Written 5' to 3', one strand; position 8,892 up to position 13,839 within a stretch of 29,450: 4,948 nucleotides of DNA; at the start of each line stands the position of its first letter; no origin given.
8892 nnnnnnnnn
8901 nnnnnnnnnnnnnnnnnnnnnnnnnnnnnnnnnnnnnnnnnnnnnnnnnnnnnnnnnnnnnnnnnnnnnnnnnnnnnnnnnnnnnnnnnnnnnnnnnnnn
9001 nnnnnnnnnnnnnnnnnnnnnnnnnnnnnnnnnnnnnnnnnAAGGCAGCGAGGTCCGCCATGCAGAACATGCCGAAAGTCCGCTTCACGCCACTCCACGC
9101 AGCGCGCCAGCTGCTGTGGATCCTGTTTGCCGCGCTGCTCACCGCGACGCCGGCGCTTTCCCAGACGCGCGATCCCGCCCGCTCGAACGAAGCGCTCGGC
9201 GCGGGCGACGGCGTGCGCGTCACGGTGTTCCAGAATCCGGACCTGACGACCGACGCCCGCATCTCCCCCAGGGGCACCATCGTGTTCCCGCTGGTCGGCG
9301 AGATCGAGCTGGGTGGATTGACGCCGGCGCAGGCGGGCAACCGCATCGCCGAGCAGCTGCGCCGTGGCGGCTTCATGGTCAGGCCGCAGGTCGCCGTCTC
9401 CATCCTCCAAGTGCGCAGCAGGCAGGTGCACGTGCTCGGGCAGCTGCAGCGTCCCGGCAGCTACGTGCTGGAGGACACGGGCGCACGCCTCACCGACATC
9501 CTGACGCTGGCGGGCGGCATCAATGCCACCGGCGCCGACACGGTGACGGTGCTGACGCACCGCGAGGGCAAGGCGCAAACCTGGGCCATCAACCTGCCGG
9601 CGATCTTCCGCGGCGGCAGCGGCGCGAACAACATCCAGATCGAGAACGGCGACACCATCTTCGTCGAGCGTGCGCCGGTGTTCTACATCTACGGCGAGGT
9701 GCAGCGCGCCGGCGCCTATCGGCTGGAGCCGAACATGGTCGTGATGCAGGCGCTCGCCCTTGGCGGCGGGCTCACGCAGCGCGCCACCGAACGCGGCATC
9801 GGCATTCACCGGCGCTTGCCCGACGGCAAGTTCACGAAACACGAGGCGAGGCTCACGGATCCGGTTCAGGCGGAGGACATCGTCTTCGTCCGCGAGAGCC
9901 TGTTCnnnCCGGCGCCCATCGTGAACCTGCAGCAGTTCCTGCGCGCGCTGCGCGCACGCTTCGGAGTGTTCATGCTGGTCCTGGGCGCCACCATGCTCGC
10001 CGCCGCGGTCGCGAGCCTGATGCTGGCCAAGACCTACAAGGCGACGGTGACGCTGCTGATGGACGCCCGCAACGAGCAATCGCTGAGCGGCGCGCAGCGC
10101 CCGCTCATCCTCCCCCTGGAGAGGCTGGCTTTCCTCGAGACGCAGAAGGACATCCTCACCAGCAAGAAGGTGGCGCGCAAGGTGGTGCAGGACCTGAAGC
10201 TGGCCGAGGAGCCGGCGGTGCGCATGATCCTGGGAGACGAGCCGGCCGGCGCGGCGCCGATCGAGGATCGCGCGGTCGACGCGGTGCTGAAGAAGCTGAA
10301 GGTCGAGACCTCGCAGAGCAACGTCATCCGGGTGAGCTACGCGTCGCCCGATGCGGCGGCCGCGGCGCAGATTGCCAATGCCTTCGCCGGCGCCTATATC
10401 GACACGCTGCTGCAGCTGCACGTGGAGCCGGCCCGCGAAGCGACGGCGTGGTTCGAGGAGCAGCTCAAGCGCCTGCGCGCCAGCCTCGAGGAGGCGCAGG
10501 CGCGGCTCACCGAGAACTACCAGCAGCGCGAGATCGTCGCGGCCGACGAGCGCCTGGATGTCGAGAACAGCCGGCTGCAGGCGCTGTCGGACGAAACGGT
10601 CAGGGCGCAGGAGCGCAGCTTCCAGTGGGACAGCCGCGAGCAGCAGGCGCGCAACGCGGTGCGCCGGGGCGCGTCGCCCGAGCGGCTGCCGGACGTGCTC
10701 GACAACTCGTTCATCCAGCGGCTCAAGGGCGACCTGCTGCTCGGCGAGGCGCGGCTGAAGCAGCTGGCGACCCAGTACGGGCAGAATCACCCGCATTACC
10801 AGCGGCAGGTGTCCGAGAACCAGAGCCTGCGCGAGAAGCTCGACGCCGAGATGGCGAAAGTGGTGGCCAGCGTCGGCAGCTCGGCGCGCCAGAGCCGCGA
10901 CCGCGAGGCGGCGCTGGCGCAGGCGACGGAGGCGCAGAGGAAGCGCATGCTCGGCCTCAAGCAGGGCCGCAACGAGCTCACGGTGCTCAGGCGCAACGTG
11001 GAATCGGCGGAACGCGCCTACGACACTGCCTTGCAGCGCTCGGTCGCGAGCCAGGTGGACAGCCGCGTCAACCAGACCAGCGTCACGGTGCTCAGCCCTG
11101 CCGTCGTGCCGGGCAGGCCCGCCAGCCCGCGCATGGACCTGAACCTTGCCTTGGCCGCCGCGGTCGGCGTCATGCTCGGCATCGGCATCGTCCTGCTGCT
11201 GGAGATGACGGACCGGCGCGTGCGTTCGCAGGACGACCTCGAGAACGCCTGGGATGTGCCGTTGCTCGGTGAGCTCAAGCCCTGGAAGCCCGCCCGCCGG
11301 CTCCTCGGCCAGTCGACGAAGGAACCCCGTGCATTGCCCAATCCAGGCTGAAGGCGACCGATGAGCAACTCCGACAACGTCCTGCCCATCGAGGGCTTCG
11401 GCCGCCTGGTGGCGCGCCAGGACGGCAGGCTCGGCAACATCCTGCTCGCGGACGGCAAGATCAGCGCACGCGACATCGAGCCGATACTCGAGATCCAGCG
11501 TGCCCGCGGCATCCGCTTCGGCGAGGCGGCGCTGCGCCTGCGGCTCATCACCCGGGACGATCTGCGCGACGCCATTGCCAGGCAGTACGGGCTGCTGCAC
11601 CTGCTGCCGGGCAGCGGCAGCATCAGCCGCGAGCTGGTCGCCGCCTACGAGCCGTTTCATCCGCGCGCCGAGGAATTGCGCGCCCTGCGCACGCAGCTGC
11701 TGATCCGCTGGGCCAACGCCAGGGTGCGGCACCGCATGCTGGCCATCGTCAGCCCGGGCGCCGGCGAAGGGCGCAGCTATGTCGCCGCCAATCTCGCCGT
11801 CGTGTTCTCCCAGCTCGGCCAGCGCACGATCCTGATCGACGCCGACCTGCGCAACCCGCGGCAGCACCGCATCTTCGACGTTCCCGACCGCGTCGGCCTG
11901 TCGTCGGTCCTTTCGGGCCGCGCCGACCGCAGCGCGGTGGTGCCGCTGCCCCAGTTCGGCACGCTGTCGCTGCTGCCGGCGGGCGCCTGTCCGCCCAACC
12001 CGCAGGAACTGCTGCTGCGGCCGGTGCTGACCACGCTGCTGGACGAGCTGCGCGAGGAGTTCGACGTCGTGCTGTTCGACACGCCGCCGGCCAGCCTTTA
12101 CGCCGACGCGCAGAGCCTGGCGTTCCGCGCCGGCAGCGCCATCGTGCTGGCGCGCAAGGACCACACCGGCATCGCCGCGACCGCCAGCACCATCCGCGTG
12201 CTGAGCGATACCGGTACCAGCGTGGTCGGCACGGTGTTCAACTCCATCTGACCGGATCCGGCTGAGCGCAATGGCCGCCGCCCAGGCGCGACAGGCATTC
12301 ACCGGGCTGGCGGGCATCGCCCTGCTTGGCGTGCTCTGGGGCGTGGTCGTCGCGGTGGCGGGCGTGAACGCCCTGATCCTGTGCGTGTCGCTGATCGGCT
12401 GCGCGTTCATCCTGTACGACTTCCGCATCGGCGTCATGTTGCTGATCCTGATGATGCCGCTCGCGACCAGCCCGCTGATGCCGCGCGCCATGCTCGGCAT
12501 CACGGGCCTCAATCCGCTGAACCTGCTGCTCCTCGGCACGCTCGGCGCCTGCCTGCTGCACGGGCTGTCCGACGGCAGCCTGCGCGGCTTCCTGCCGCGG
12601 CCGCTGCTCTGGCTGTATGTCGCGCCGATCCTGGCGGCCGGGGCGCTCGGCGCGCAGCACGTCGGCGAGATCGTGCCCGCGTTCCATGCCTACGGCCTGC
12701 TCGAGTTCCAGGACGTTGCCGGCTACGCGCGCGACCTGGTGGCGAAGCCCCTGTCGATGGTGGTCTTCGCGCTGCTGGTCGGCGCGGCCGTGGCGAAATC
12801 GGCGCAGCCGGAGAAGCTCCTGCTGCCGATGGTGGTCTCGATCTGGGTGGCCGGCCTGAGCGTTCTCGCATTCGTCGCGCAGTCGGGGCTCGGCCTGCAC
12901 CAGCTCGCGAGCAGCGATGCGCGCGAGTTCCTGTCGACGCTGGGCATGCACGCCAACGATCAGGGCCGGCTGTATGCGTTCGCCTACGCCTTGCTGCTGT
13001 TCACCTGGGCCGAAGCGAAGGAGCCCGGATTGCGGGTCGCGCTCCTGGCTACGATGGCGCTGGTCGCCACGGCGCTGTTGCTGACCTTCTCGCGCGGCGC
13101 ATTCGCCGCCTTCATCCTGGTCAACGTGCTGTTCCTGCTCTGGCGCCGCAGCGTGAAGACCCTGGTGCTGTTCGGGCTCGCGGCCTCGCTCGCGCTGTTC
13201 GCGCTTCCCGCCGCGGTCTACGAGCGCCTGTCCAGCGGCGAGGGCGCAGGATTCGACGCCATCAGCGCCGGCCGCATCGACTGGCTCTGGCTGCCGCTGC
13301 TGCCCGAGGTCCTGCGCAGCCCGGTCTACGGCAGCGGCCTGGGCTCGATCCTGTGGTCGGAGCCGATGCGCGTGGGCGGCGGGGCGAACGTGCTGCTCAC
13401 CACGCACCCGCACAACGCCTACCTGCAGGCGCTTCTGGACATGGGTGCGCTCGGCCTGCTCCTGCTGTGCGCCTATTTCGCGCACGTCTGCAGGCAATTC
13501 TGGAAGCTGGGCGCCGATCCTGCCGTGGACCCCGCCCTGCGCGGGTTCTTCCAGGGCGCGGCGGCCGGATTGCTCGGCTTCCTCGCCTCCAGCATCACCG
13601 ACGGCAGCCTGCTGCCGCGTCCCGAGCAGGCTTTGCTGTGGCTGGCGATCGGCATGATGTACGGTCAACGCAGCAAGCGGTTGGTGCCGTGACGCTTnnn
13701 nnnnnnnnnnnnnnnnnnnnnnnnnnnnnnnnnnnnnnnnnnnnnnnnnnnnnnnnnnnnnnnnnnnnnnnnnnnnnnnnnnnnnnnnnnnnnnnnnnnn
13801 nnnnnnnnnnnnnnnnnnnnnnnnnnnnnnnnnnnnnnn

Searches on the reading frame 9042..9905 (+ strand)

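Call 5: search_protein_families(library=pfam, proteins=[window:9042-9905:+], max_evalue=1)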
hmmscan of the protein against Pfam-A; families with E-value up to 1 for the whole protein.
window:9042-9905:+ (288 aa): 3 families
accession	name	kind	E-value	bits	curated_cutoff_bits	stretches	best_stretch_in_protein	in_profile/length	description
PF02563.21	Poly_export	-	4.5e-21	75.2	28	1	46-121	3-76/77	Polysaccharide biosynthesis/export protein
PF10531.15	SLBB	-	3.5e-18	65.6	27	2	213-263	1-50/55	SLBB domain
PF22461.2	SLBB_2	-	8.2e-17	61.5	27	2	128-208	2-79/79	SLBB domain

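Call 6: search_protein_families(library=ncbifam, proteins=[window:9042-9905:+], max_evalue=0.01)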
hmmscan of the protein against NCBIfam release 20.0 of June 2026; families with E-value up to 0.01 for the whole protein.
window:9042-9905:+ (288 aa): 5 families
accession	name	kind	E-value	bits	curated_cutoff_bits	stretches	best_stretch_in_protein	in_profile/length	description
TIGR03028.1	EpsE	equivalog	3.5e-93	311.4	262.65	1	51-288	3-239/239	polysaccharide export protein EpsE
TIGR03027.2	pepcterm_export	equivalog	5.2e-27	94.6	180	1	52-210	5-166/169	XrtA/PEP-CTERM system exopolysaccharide export protein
NF011658.0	PRK15078.1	subfamily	3.9e-22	78.5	333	1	49-258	84-303/380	polysaccharide export protein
NF041843.1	EpsY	equivalog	4.7e-21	75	320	2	49-209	52-211/211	exopolysaccharide export protein EpsY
NF011722.0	PRK15175.1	equivalog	3e-06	26.3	456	1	5-246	48-274/355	Vi polysaccharide ABC transporter protein VexA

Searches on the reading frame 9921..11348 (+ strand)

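Call 5: search_protein_families(library=pfam, proteins=[window:9921-11348:+], max_evalue=1)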
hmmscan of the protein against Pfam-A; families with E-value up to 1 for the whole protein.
window:9921-11348:+ (476 aa): 6 families
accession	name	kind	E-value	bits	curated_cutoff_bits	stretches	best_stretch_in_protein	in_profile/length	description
PF13807.11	GNVR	-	1.8e-10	41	27.7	1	355-428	8-81/82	G-rich domain on putative tyrosine kinase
PF02706.20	Wzz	-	2.2e-07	31.5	25.5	1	2-92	4-91/91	Chain length determinant protein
PF25228.1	Lips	-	0.015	13.9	27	1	177-289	349-444/892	Lips protein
PF13815.11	Dzip-like_N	-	0.028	14.8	27.9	1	119-204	20-104/118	Iguana/Dzip1-like DAZ-interacting protein N-terminal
PF15743.10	SPATA1_C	-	0.053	13.8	27.8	0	173-212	51-90/150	Spermatogenesis-associated C-terminus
PF20868.2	TX13_rpt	-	0.084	13.6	40.3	1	298-339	49-90/102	Testis-expressed protein 13, MVPLGDSxSHS repeat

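Call 6: search_protein_families(library=ncbifam, proteins=[window:9921-11348:+], max_evalue=0.01)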
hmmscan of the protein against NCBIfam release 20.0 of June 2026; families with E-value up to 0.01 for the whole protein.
window:9921-11348:+ (476 aa): 8 families
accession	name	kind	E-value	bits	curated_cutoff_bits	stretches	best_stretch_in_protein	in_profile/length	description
TIGR03017.1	EpsF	equivalog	3.1e-125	418.4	422.75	1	1-452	1-443/444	chain length determinant protein EpsF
TIGR03007.1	pepcterm_ChnLen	equivalog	2.4e-28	98.6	278.85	2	301-451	309-459/498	XrtA system polysaccharide chain length determinant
TIGR01005.1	eps_transp_fam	subfamily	5.9e-28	97.5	411.7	1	2-442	5-467/754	exopolysaccharide transport protein family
TIGR01006.1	polys_exp_MPA1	subfamily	1e-17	64.3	296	1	354-452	124-221/226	CspC family polysaccharide chain length determinant protein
NF008568.0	PRK11519.1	equivalog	1.1e-11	43.6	1068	2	308-442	327-461/720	tyrosine-protein kinase Wzc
NF007350.0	PRK09841.1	equivalog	1.4e-05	23.4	1248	1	310-442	329-461/726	tyrosine-protein kinase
TIGR01010.1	BexC_CtrB_KpsE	subfamily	4.4e-05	22.7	437.5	0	263-335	214-287/362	polysaccharide export inner-membrane protein, BexC/CtrB/KpsE family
NF041864.1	EpsV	equivalog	0.00066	18.4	800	1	386-452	415-481/484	PCP family exopolysaccharide biosynthesis protein EpsV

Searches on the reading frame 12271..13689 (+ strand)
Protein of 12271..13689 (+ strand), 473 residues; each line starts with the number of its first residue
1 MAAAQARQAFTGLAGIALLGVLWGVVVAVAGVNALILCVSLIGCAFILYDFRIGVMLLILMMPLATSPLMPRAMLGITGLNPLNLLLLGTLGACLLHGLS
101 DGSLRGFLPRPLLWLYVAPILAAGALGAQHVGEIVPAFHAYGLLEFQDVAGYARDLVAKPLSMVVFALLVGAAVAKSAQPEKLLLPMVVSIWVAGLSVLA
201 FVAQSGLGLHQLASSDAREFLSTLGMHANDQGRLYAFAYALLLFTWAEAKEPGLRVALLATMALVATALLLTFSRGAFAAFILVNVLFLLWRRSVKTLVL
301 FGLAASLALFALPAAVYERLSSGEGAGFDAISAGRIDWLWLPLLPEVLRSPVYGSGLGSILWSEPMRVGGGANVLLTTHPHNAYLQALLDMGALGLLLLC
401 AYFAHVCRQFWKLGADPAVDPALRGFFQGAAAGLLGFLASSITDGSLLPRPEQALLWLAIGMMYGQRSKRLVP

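Call 5: search_protein_families(library=pfam, proteins=[window:12271-13689:+], max_evalue=1)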
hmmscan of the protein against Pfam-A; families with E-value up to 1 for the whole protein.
window:12271-13689:+ (473 aa): 1 family
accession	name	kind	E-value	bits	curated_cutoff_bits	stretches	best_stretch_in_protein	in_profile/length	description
PF04932.20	Wzy_C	-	2.2e-16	60.4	31.7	1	261-399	2-148/149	O-Antigen ligase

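Call 6: search_protein_families(library=ncbifam, proteins=[window:12271-13689:+], max_evalue=0.01)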
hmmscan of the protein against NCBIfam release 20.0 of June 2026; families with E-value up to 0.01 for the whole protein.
window:12271-13689:+ (473 aa): 3 families
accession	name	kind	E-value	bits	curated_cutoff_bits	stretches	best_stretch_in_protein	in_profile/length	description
TIGR03097.1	PEP_O_lig_1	hypoth_equivalog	1.8e-11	43.6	188.1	1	189-423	127-361/408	putative O-glycosylation ligase, exosortase A system-associated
NF058641.1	TfpM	equivalog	7.3e-05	22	600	1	245-409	157-310/421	O-linking oligosaccharyltransferase TfpM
TIGR04370.1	glyco_rpt_poly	subfamily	0.0036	16.3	40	1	181-340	87-255/396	oligosaccharide repeat unit polymerase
